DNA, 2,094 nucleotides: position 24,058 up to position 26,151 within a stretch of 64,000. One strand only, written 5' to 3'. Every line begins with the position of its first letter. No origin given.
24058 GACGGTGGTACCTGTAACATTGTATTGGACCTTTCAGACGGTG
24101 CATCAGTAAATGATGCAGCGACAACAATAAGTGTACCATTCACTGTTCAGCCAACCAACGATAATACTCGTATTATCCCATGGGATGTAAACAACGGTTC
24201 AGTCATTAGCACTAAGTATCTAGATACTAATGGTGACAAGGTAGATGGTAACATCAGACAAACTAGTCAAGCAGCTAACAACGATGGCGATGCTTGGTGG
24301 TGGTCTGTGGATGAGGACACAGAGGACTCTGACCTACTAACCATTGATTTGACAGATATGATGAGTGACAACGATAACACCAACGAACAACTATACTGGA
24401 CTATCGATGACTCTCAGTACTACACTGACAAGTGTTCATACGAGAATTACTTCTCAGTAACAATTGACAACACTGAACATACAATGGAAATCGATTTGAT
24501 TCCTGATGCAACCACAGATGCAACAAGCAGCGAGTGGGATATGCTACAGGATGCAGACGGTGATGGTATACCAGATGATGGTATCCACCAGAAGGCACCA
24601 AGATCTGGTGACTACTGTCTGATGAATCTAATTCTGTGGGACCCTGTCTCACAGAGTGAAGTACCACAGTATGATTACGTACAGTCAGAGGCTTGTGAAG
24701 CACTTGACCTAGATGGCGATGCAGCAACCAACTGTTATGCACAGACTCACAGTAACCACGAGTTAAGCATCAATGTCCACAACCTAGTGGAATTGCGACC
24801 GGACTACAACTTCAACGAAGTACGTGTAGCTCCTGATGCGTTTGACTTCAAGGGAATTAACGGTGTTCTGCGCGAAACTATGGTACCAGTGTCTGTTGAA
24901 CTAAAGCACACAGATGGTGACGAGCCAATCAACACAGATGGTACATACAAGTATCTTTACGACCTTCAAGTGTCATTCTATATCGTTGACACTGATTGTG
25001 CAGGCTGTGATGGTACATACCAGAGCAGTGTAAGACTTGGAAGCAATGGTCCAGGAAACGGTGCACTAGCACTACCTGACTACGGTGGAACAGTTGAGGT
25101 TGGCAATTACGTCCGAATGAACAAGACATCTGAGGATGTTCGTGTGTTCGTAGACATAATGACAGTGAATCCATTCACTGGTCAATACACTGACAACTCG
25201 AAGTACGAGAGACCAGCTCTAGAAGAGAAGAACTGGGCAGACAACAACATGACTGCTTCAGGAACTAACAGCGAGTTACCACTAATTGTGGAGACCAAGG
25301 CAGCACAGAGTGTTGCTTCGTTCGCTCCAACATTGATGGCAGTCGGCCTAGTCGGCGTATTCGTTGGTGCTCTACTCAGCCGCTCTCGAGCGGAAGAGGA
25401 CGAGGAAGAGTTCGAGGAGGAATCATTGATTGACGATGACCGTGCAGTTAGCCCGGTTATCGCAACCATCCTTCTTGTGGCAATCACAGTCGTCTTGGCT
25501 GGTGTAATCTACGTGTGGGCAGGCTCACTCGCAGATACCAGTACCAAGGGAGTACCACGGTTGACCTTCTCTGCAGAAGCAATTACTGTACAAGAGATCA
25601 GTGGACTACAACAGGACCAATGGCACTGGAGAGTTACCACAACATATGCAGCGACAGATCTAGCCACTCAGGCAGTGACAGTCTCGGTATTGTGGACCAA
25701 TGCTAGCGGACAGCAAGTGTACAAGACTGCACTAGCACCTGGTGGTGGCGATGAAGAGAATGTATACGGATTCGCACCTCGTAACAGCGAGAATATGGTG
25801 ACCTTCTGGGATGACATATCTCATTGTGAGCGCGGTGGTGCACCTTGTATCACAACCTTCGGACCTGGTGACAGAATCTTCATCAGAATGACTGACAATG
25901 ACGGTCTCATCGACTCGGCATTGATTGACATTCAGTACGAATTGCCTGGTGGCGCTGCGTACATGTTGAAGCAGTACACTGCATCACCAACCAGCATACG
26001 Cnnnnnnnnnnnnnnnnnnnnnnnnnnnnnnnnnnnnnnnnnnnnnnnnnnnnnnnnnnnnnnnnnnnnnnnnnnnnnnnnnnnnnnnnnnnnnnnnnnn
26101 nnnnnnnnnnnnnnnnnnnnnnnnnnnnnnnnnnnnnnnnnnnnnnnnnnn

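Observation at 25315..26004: A complete archaeal prepilin-like module sits in frame behind the membrane anchor of the 4,637-aa surface protein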

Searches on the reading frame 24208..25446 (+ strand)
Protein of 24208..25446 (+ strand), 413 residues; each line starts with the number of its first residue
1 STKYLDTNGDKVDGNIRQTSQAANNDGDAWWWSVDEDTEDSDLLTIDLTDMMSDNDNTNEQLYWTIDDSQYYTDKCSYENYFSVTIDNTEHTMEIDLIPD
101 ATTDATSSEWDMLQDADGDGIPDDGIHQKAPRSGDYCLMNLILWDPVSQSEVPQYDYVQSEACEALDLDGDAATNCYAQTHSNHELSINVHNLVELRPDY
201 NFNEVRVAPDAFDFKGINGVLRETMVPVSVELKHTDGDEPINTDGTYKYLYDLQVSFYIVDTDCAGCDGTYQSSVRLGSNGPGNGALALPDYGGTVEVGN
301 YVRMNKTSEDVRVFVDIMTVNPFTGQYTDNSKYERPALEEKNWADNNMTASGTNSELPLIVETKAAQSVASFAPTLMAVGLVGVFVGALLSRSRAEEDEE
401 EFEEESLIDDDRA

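Call 61: find_homologous_proteins(query=window:24208-25446:+, max_evalue=0.00001)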
Query window:24208-25446:+ (413 aa): 10 proteins with E <= 0.00001 among 6115 candidates.
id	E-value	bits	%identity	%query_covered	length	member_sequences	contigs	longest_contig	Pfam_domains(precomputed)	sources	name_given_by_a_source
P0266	1.3e-83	299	70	48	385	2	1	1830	PF07790.17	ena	-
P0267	7.0e-69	251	49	73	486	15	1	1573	PF07790.17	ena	-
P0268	7.7e-66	241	44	86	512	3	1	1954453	PF07790.17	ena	-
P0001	2.1e-58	216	96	27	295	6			PF07790.17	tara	tara:strand:- start:65 stop:952 length:888 start_codon:yes stop_codon:yes gene_type:complete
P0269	1.8e-52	197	42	79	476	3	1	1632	PF07790.17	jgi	-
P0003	1.9e-52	197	75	31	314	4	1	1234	PF07790.17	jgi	jgi:flagellin-like protein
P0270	8.1e-50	188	51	51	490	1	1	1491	PF17963.8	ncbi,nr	ncbi:MAG TPA: hypothetical protein QF621_06810, partial [Candidatus Thalassarchaeaceae archaeon]|nr:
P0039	8.2e-25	106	54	24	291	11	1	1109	PF07790.17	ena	-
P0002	6.1e-17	80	83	14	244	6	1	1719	PF07790.17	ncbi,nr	ncbi:MAG TPA: type IV pilin, partial [Candidatus Thalassarchaeaceae archaeon]|nr:type IV pilin [Cand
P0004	8.4e-14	70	58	17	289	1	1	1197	PF06418.21,PF07790.17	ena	-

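Call 62: find_encoding_contigs(protein=P0268, flank=10000, max_places=2)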
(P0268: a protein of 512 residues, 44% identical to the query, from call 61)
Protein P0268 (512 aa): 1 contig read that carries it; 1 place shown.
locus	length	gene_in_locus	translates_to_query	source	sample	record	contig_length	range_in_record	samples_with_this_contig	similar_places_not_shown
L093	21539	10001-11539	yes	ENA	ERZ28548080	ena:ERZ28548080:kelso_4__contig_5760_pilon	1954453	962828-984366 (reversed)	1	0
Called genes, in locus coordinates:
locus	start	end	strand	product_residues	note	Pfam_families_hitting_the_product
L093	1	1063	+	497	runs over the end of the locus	-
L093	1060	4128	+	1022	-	-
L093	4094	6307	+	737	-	-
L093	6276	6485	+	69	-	-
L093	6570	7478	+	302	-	-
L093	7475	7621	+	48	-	-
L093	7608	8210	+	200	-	-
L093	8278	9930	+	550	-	-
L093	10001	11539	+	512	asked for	PF07790:Pilin_N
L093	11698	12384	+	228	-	PF00702:Hydrolase, PF12710:HAD, PF13419:HAD_2 (faint)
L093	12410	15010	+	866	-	PF01547:SBP_bac_1, PF13416:SBP_bac_8, PF00528:BPD_transp_1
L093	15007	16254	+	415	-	PF00528:BPD_transp_1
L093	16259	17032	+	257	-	PF00005:ABC_tran, PF13304:AAA_21 (faint)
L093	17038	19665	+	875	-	-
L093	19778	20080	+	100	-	PF05375:Pacifastin_I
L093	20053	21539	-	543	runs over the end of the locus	PF00343:Phosphorylase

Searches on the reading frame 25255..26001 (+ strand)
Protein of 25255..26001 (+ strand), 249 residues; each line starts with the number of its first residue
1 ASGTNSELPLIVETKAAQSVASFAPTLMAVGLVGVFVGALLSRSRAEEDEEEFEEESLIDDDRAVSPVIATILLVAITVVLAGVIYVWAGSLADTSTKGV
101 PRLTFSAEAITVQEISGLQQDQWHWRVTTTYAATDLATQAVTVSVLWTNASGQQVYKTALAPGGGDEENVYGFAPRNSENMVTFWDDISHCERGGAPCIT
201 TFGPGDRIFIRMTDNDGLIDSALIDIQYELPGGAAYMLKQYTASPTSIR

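Call 4: search_protein_families(library=pfam, proteins=[window:25255-26001:+], max_evalue=1)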
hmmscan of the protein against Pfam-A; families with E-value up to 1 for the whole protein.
window:25255-26001:+ (249 aa): 5 families
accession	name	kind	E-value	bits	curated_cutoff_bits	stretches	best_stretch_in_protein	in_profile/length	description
PF07790.16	Pilin_N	-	4.7e-10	40.6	25.2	1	63-108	1-45/78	Archaeal Type IV pilin, N-terminal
PF23928.1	DUF7266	-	0.01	16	27.6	1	61-96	2-38/145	Family of unknown function (DUF7266)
PF07331.16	TctB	-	0.026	15.1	29.1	1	18-83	26-87/137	Tripartite tricarboxylate transporter TctB family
PF05545.16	FixQ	-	0.043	14.2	29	0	64-86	5-27/49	Cbb3-type cytochrome oxidase component FixQ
PF11297.13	DUF3098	-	0.14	12.2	25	0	27-56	9-38/67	Protein of unknown function (DUF3098)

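Call 5: search_protein_families(library=ncbifam, proteins=[window:25255-26001:+], max_evalue=1)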
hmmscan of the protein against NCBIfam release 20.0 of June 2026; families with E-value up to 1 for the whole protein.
window:25255-26001:+ (249 aa): 3 families
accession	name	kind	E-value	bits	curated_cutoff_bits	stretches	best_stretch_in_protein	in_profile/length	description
TIGR02537.2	arch_flag_Nterm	domain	2.1e-13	49.4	20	1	61-92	1-32/33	archaellin/type IV pilin N-terminal domain-containing protein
NF046073.1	UpsA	equivalog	2e-06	28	130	1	63-100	2-39/136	pilin subunit UpsA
NF002796.0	PRK02935.1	equivalog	0.15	12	108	1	20-94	12-66/118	hypothetical protein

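Call 45: predict_structure(alignment_id=A2)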
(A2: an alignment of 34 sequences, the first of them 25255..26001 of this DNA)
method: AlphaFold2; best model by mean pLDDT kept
length: 249 residues; sequences in the alignment: 34
mean_pLDDT: 68.1   pTM: 0.60
mean pLDDT of the five models: 68.1, 67.0, 66.5, 65.5, 62.0
residues with pLDDT >= 90: 40; 70-90: 89; 50-70: 56; < 50: 64
segments of 3 or more residues with pLDDT < 50: 1-8, 22-66, 89-98
pLDDT, mean of each block of 10 residues (from residue 1): 44 60 39 40 44 40 55 76 61 46 82 59 84 80 92 91 64 78 75 59 87 88 90 81 90
secondary structure, 60 per line:
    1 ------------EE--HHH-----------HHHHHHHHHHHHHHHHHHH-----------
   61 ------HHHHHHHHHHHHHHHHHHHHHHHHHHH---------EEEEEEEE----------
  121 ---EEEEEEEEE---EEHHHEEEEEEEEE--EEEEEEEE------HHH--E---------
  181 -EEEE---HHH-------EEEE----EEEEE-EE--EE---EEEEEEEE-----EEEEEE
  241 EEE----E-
elements in order: H31-49 H67-93 E103-110 E124-132 E141-149 E152-159 E182-185 E199-202 E207-211 E222-229 E235-243

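Call 49: fold_search(model_id=the predicted structure, library=pdb)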
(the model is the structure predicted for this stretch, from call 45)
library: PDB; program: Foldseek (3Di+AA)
matches with E <= 10: 1440; with E <= 0.001: 6
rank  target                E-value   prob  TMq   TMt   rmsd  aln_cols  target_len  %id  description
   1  8rey_A                1.1e-04  1.00  0.23  0.39   9.5       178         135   19  Cuniculiplasma divulgatum filament (released 2025-01-01)
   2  9eq7_B                6.1e-04  1.00  0.29  0.38   8.4       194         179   14  Halobacterium salinarum archaellum filament (released 2024-07-17)
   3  9eq7_L                7.1e-04  1.00  0.29  0.36   8.9       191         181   14  Halobacterium salinarum archaellum filament (released 2024-07-17)
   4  9eq7_E                8.4e-04  1.00  0.30  0.39   8.2       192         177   14  Halobacterium salinarum archaellum filament (released 2024-07-17)
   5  4p94_B                9.4e-04  1.00  0.31  0.52   5.2       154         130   14  The crystal structure of the soluble domain of Sulfolobus acidocaldarius FlaF (residues 35-164) (released 2015-04-22)
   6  7txi                  9.9e-04  0.99  0.27  0.33  13.7       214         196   13  Cryo-EM of A. pernix flagellum (released 2022-06-01)
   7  9eq7_J                1.2e-03  1.00  0.30  0.39   8.3       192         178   14  Halobacterium salinarum archaellum filament (released 2024-07-17)
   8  7ofq_B                1.9e-03  0.98  0.29  0.32  10.9       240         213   12  The archaellum of Methanocaldococcus villosus (released 2022-01-19)
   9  9pr5_A                2.8e-03  0.97  0.26  0.23  13.0       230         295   12  Cryo-EM structure of the human inward-rectifier potassium 7.1 channel (Kir7.1) extended state (released 2026-02-25)
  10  4r7v                  2.8e-03  0.96  0.24  0.35   8.9       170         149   11  Crystal structure of N-lobe of human ARRDC3(1-165) (released 2014-10-01)
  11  9eq7_A                3.5e-03  0.99  0.30  0.39   8.3       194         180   14  Halobacterium salinarum archaellum filament (released 2024-07-17)
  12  4zbh                  3.9e-03  0.99  0.28  0.49   6.5       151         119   13  THE CRYSTAL STRUCTURE OF THE SOLUBLE DOMAIN OF SULFOLOBUS ACIDOCALDARIUS FLAF (released 2015-04-29)
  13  8en0_D                3.9e-03  0.99  0.26  0.45   7.3       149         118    7  Structure of GII.17 norovirus in complex with Nanobody 7 (released 2023-03-15)
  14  5ze8                  3.9e-03  0.98  0.30  0.21   9.4       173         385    9  Crystal structure of a penta-heme cytochrome c552 from Thermochromatium tepidum (released 2018-04-25)
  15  9nmt_A                4.4e-03  0.92  0.25  0.22  13.7       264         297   11  ML418 bound inwardly rectifying potassium channel Kir7.1 R162Q mutant (released 2026-01-28)
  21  4p94_A                8.5e-03  0.99  0.29  0.50   5.8       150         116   11  The crystal structure of the soluble domain of Sulfolobus acidocaldarius FlaF (residues 35-164) (released 2015-04-22)
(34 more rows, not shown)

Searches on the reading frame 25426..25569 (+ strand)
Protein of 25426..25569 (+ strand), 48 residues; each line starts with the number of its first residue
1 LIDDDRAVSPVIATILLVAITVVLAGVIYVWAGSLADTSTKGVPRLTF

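Call 48: search_protein_representatives(protein=window:25426-25569:+)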
Query: 48 residues. Proteins with E-value up to 0.001 (for the whole library): 548; up to 1e-10: 21; up to 1e-30: 0. The best 150 are listed.
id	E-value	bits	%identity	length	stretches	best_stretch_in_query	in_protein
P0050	1.9e-16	73.9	85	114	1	3-48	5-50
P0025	2.2e-16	73.7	85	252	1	2-48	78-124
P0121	2.2e-15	70.6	79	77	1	1-48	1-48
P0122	6.1e-15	69.2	85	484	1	1-48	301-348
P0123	7.9e-15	68.9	80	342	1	3-48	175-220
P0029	3.1e-14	67.1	80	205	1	3-48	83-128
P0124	3.5e-14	66.9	80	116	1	5-48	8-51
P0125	2.0e-13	64.6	81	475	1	1-48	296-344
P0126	2.9e-13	64.0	79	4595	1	1-48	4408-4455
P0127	3.0e-13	64.0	81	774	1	1-48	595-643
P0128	7.1e-13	62.9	74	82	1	2-47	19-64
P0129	1.7e-12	61.7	77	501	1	2-48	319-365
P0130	2.0e-12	61.5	77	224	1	2-48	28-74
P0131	2.9e-12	61.0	82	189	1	3-46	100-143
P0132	4.4e-12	60.4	70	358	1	2-48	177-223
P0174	1.3e-08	49.7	48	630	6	7-41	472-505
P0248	6.4e-07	44.5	42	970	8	11-45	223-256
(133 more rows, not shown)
